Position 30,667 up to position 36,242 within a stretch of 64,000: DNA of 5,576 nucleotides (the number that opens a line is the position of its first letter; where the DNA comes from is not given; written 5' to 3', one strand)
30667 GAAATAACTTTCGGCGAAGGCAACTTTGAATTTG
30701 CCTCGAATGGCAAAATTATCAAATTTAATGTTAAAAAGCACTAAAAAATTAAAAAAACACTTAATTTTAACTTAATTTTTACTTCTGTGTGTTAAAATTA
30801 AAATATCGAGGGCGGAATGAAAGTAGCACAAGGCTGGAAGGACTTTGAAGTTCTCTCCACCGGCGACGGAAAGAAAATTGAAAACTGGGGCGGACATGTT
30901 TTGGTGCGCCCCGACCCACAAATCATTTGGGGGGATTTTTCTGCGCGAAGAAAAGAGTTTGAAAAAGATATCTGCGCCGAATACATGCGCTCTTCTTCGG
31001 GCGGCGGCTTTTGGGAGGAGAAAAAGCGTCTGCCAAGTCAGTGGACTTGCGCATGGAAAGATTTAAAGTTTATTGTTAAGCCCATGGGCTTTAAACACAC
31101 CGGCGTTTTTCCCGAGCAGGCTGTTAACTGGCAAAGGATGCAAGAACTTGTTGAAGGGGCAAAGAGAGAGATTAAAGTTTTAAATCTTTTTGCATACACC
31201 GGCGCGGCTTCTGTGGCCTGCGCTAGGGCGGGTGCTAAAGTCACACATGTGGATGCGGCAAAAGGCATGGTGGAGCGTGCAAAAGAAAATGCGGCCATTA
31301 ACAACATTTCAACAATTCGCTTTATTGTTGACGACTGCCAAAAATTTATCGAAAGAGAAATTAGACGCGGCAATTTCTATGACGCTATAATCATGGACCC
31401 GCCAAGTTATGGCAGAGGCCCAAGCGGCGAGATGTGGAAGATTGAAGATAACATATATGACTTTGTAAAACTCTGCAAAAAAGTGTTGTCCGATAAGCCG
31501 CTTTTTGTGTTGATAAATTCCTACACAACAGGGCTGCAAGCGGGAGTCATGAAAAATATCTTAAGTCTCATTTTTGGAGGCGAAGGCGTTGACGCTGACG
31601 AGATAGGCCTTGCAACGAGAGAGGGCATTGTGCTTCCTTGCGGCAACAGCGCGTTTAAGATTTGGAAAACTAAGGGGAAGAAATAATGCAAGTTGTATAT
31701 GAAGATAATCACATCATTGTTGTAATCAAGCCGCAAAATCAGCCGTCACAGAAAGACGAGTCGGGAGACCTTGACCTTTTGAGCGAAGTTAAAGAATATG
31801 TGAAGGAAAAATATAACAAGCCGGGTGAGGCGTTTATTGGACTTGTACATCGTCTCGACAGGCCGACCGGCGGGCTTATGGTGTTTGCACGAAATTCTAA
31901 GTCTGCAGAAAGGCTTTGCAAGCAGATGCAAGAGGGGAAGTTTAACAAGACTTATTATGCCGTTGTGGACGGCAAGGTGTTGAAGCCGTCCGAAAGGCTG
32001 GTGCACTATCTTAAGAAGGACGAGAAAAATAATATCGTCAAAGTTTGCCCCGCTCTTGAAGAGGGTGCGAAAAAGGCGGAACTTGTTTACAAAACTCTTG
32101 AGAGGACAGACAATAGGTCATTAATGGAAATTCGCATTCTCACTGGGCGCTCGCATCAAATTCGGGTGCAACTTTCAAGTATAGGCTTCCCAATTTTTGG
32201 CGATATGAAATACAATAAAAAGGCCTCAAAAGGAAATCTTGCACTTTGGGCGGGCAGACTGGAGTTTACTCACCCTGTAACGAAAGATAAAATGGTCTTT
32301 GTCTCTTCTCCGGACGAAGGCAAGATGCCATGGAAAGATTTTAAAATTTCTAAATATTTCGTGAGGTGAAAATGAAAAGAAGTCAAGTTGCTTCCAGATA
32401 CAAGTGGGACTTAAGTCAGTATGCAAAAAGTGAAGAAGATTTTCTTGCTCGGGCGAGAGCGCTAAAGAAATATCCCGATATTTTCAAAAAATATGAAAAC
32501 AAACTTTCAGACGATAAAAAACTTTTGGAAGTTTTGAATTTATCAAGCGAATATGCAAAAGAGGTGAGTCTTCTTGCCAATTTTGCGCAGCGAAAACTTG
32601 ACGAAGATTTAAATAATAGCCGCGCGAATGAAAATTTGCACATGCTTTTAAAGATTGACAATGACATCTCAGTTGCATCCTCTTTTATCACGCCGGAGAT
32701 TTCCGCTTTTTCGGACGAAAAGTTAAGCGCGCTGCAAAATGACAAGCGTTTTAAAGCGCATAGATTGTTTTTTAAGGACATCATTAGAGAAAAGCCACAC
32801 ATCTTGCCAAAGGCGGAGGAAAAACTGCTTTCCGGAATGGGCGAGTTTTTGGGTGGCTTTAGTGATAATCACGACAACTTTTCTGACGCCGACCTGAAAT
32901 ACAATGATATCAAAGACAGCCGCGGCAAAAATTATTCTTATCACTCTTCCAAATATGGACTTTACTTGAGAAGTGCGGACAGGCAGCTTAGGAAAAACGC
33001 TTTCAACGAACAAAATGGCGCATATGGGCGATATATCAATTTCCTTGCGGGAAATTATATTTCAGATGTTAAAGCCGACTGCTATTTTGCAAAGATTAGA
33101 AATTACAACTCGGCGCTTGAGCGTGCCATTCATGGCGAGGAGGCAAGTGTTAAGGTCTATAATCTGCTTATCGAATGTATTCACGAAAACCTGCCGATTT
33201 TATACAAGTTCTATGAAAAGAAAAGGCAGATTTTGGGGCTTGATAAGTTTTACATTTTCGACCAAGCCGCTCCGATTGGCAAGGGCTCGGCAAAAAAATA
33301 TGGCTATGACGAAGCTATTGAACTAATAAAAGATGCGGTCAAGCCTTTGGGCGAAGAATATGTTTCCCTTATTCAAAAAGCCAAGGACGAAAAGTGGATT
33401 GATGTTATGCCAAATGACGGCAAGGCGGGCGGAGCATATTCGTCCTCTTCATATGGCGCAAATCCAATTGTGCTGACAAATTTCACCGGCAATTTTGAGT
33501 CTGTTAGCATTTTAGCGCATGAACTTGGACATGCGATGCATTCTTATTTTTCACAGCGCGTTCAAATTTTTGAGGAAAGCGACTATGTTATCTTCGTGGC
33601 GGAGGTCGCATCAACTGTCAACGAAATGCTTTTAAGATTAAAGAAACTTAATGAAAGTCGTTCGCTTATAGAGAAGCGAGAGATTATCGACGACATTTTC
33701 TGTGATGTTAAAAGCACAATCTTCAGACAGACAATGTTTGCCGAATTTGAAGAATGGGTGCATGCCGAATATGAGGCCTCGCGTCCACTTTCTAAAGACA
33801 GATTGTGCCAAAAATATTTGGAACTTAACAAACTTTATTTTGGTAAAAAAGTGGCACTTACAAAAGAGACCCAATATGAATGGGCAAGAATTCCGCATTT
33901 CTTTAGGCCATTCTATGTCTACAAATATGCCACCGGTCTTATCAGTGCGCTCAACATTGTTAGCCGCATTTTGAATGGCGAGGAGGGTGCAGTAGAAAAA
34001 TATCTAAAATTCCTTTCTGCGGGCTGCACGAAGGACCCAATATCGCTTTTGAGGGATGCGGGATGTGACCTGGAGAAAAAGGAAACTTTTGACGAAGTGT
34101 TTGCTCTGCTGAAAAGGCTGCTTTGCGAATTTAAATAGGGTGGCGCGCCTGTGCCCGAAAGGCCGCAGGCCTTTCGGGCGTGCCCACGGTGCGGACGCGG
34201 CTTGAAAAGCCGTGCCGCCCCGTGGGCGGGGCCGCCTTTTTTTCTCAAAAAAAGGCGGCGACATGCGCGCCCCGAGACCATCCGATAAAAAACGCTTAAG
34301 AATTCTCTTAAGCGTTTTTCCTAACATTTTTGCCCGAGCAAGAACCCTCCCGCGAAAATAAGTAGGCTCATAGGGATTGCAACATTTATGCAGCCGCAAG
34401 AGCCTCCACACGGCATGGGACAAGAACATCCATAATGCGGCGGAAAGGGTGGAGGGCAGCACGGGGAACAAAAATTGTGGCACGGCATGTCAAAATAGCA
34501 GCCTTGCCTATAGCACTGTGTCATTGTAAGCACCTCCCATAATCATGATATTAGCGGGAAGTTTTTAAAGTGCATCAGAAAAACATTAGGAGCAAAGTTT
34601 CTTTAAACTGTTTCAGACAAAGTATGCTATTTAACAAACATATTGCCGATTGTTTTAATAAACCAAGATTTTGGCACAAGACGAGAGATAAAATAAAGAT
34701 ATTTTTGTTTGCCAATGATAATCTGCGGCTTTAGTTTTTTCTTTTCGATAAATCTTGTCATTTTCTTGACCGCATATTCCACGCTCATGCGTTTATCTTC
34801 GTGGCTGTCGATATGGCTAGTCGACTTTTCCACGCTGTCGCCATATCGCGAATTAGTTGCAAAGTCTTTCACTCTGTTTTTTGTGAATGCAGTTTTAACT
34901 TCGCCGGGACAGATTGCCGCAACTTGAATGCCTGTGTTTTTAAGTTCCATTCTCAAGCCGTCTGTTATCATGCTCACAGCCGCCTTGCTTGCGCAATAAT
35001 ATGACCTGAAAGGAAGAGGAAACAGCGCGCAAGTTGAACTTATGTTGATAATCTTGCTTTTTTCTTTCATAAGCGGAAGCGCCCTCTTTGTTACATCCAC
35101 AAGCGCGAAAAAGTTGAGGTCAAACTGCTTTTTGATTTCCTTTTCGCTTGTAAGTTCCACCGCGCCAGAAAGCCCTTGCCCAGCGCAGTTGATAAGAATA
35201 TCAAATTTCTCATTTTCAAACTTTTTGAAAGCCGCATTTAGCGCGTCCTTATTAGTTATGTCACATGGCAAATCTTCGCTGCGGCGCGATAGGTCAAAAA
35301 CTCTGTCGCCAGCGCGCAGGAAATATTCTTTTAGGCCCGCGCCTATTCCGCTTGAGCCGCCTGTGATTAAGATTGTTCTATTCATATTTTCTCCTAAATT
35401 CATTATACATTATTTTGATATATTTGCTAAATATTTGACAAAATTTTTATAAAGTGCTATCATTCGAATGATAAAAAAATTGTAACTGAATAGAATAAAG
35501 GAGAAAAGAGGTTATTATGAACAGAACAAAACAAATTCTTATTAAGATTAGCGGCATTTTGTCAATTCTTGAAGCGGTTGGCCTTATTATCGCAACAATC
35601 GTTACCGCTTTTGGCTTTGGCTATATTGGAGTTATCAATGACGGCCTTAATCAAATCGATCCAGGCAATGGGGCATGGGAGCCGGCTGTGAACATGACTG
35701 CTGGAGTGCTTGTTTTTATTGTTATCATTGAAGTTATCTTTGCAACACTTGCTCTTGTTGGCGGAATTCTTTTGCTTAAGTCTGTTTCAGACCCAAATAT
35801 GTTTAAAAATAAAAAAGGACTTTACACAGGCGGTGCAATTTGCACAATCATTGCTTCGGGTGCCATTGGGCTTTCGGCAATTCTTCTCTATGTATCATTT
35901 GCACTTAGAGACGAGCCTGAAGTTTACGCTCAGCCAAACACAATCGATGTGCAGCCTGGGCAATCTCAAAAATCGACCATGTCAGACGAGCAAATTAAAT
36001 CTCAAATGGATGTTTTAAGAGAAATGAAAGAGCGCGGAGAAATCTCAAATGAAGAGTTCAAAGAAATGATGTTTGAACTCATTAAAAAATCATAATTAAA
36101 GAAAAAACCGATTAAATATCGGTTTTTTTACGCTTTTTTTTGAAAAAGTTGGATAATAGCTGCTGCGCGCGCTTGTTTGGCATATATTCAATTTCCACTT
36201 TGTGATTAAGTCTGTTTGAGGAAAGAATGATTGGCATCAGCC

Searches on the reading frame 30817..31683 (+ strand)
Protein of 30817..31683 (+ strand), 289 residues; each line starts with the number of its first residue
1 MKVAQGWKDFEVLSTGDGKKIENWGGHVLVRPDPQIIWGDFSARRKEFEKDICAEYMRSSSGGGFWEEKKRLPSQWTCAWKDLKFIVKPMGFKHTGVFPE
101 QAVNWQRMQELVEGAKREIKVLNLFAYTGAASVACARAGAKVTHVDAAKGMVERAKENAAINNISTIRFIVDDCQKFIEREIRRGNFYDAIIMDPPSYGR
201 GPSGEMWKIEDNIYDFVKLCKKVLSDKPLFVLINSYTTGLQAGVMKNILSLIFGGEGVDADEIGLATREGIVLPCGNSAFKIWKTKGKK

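Call 55: search_protein_families(library=pfam, proteins=[window:30817-31683:+], max_evalue=0.00001)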
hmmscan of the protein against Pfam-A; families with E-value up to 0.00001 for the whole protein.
window:30817-31683:+ (289 aa): 2 families
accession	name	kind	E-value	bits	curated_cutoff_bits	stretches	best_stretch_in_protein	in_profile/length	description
PF10672.15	Methyltrans_SAM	-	3.9e-13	49.7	27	1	94-201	104-209/286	S-adenosylmethionine-dependent methyltransferase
PF13649.12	Methyltransf_25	-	4.3e-06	27.8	27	1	121-178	1-59/97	Methyltransferase domain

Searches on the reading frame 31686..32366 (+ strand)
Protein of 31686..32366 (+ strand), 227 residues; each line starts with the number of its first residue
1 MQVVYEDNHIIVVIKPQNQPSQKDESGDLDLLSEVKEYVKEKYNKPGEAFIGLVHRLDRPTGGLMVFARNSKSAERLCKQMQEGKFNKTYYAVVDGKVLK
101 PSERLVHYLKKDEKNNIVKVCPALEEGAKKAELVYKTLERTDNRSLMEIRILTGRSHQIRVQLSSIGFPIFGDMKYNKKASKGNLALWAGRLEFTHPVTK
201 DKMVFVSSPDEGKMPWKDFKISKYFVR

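Call 55: search_protein_families(library=pfam, proteins=[window:31686-32366:+], max_evalue=0.00001)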
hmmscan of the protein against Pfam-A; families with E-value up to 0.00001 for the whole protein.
window:31686-32366:+ (227 aa): 1 family
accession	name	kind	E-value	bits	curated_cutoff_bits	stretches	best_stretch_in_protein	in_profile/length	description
PF00849.27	PseudoU_synth_2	-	1.1e-32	113.8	26.8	1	9-165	1-152/152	RNA pseudouridylate synthase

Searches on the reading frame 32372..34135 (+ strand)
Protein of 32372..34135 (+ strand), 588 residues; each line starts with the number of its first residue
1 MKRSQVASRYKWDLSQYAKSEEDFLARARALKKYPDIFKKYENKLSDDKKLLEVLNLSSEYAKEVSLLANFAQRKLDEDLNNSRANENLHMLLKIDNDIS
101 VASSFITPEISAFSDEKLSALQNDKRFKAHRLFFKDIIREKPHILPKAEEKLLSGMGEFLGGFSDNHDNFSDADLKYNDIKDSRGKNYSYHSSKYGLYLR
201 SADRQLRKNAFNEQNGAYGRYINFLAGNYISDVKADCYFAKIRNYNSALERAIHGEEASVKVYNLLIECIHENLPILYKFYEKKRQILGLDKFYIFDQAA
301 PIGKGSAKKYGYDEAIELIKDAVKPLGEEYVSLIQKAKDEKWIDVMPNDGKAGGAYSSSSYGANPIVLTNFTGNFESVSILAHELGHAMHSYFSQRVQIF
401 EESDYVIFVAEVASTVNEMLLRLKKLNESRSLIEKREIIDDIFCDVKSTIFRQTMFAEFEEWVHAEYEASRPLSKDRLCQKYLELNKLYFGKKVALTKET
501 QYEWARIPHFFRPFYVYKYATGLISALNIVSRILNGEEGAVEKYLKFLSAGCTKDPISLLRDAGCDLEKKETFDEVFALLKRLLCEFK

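Call 55: search_protein_families(library=pfam, proteins=[window:32372-34135:+], max_evalue=0.00001)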
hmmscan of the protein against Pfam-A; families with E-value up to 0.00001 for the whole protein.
window:32372-34135:+ (588 aa): 2 families
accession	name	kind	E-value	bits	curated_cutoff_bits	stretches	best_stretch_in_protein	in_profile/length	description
PF01432.26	Peptidase_M3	-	7.7e-62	210.5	27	1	198-577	2-455/457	Peptidase family M3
PF08439.15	Peptidase_M3_N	-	2.1e-15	57.1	25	1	109-177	1-70/70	Oligopeptidase F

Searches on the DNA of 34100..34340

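Call 71: search_rna_families(source=window, start=34100, end=34340, threshold=evalue, max_evalue=10)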
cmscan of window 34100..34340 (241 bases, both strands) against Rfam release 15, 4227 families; matches with E-value up to 10: 15.
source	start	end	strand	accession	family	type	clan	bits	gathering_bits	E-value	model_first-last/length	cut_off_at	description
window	34152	34227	-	RF02612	BSR1350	Gene; sRNA;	-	24.2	216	0.015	33-164/176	no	Brucella sRNA 1350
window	34246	34317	-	RF02651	SorY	Gene; sRNA;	-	18.1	111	0.14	1-83/83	no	Singlet oxygen resistance RNA Y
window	34149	34243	+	RF01812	Pxr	Gene; sRNA;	-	17.2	80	0.63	1-109/109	no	Pxr regulatory sRNA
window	34188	34261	+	RF03115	KDPG-aldolase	Gene; sRNA;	-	15.9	54.6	1.1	1-88/88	no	KDPG-aldolase RNA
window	34288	34319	-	RF01667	rox1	Cis-reg;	-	15.8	58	1.2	12-48/59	no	Drosophila rox1 ncRNA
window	34111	34242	+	RF02883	BcKCsr2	Gene; sRNA;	-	14.1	40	0.49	1-129/129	no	Burkholderia sRNA 2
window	34182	34229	+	RF03737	mir-8315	Gene; miRNA;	-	13.7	80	4.3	1-60/60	no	mir-8315 microRNA precursor family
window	34191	34272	+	RF02236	asX2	Gene; sRNA;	-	13.4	70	2.8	1-87/87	no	Xanthomonas sRNA asX2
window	34211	34283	-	RF03323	mir-3613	Gene; miRNA;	-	13.2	91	5.2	1-86/86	no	mir-3613 microRNA precursor family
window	34136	34220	+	RF01729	Termite-flg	Cis-reg;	-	13.2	40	6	1-106/106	no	Termite-flg RNA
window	34231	34259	-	RF02405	P34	Gene; sRNA;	-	11.9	44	0.62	369-399/399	no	Pseudomonas sRNA P34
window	34231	34259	-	RF02634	EF3314_EF3315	Gene; sRNA;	-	11.6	100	2.1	112-141/141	no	Enterococcus sRNA EF3314_EF3315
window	34204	34260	+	RF01696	Chlorobi-1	Gene; sRNA;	-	10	50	5.6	1-67/67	no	Chlorobi-1 RNA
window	34263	34340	+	RF02099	rivX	Gene; sRNA;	-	8.3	100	5.9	1-76/248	3'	rivX sRNA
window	34288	34319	+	RF02225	sX6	Gene; sRNA;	-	6.9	40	9.8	292-323/342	no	Proteobacterial sRNA sX6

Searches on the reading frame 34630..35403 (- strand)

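Call 55: search_protein_families(library=pfam, proteins=[window:34630-35403:-], max_evalue=0.00001)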
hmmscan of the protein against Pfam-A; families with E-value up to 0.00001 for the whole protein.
window:34630-35403:- (258 aa): 4 families
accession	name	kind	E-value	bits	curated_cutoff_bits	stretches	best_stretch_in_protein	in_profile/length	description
PF00106.31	adh_short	-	1.7e-38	132.5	26.6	1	10-179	2-192/195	short chain dehydrogenase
PF13561.12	adh_short_C2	-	1.6e-26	93.8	27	1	45-177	48-184/236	Enoyl-(Acyl carrier protein) reductase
PF23441.1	SDR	-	1.5e-08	34.8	27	0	45-204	66-226/258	SDR-like rossmann domain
PF01370.27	Epimerase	-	7.4e-08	32.5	20.9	1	11-126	1-118/240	NAD dependent epimerase/dehydratase family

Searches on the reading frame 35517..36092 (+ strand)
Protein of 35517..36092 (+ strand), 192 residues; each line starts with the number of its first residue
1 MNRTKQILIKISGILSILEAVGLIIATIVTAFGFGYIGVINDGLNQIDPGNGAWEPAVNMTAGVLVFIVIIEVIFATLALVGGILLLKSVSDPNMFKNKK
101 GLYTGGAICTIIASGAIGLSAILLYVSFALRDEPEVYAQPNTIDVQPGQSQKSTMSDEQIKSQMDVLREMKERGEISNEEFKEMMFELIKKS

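Call 55: search_protein_families(library=pfam, proteins=[window:35517-36092:+], max_evalue=0.00001)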
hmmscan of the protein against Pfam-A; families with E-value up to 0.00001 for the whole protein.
window:35517-36092:+ (192 aa): 0 families

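Call 58: search_protein_families(library=pfam, proteins=[window:35517-36092:+], max_evalue=0.01)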
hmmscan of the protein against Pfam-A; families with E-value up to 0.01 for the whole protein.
window:35517-36092:+ (192 aa): 2 families
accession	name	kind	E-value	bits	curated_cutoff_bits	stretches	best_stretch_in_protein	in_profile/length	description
PF09851.14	SHOCT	-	5e-05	23.4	27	1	163-184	2-23/28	Short C-terminal domain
PF09933.14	DUF2165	-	0.0072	16.8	24.9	1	64-113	63-113/157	Predicted small integral membrane protein (DUF2165)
